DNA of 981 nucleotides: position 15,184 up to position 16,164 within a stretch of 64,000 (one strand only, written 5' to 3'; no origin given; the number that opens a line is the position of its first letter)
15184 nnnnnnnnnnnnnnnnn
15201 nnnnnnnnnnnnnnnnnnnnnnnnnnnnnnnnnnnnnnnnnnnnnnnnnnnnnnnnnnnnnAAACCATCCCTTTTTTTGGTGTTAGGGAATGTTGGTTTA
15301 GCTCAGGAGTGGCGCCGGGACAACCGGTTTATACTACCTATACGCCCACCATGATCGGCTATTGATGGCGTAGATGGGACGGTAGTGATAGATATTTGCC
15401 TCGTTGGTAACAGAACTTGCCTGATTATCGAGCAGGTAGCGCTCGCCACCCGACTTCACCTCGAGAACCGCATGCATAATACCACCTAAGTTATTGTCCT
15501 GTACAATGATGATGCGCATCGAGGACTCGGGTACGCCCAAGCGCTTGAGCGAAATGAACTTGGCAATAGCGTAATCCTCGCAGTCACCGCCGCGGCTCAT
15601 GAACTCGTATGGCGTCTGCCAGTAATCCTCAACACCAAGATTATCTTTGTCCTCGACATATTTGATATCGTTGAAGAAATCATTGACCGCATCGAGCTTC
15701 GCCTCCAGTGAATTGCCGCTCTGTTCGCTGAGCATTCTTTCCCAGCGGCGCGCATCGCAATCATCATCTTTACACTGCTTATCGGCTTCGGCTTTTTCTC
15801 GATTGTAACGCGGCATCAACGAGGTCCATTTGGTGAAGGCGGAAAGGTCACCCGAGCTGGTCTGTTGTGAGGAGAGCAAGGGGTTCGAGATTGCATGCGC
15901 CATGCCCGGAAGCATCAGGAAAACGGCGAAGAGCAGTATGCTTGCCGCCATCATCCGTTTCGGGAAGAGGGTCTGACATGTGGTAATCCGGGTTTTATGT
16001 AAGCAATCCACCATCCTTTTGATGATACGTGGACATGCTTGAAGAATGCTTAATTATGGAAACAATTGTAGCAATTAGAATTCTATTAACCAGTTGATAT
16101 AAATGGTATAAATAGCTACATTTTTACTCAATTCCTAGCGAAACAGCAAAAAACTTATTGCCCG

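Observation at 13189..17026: SapC / LapG-like BTLCP protease / degenerate HD-GYP membrane sensor: a possible LapD-LapG type switch built on HD-GYP instead of GGDEF-EAL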

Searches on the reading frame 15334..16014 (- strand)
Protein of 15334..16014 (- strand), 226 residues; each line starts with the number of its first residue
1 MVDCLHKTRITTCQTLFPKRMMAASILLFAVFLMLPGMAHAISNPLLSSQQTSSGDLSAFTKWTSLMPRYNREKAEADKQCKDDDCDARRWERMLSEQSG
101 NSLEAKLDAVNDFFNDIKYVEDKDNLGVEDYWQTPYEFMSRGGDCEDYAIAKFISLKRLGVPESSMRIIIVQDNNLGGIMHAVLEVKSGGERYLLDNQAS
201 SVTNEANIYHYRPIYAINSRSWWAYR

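Call 3: search_protein_families(library=pfam, proteins=[window:15334-16014:-], max_evalue=0.1)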
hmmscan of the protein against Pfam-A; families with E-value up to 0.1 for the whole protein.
window:15334-16014:- (226 aa): 3 families
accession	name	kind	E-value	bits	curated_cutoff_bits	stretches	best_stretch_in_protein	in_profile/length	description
PF06035.17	Peptidase_C93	-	6.4e-19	68.7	27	1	82-217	18-148/162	Bacterial transglutaminase-like cysteine proteinase BTLCP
PF04473.18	DUF553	-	5.6e-06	26.3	20.5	1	101-203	13-119/140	Transglutaminase-like domain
PF01841.26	Transglut_core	-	0.0033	18.1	23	1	101-191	13-101/108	Transglutaminase-like superfamily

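Call 4: search_protein_families(library=ncbifam, proteins=[window:15334-16014:-], max_evalue=0.1)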
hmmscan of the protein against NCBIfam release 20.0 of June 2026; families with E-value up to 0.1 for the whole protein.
window:15334-16014:- (226 aa): 2 families
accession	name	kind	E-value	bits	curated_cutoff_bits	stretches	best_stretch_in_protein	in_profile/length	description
NF045674.1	CystProtLapG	equivalog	3.8e-26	91.7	320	1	90-223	50-186/221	cysteine protease LapG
NF011110.0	PRK14538.1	equivalog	0.023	12.8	707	1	161-210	684-733/838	putative bifunctional signaling protein/50S ribosomal protein L9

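Call 39: search_solved_structures(query=window:15334-16014:-, max_evalue=0.01, show_alignments=2)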
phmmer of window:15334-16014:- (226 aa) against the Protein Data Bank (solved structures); distinct sequences matched with E-value up to 0.01: 2.
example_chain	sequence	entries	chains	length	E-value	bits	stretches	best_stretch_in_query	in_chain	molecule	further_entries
4fgo_A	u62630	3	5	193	5.9e-18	68.7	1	89-224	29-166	Periplasmic protein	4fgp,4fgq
4u65_E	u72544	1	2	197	9.3e-18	68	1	90-220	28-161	Putative cystine protease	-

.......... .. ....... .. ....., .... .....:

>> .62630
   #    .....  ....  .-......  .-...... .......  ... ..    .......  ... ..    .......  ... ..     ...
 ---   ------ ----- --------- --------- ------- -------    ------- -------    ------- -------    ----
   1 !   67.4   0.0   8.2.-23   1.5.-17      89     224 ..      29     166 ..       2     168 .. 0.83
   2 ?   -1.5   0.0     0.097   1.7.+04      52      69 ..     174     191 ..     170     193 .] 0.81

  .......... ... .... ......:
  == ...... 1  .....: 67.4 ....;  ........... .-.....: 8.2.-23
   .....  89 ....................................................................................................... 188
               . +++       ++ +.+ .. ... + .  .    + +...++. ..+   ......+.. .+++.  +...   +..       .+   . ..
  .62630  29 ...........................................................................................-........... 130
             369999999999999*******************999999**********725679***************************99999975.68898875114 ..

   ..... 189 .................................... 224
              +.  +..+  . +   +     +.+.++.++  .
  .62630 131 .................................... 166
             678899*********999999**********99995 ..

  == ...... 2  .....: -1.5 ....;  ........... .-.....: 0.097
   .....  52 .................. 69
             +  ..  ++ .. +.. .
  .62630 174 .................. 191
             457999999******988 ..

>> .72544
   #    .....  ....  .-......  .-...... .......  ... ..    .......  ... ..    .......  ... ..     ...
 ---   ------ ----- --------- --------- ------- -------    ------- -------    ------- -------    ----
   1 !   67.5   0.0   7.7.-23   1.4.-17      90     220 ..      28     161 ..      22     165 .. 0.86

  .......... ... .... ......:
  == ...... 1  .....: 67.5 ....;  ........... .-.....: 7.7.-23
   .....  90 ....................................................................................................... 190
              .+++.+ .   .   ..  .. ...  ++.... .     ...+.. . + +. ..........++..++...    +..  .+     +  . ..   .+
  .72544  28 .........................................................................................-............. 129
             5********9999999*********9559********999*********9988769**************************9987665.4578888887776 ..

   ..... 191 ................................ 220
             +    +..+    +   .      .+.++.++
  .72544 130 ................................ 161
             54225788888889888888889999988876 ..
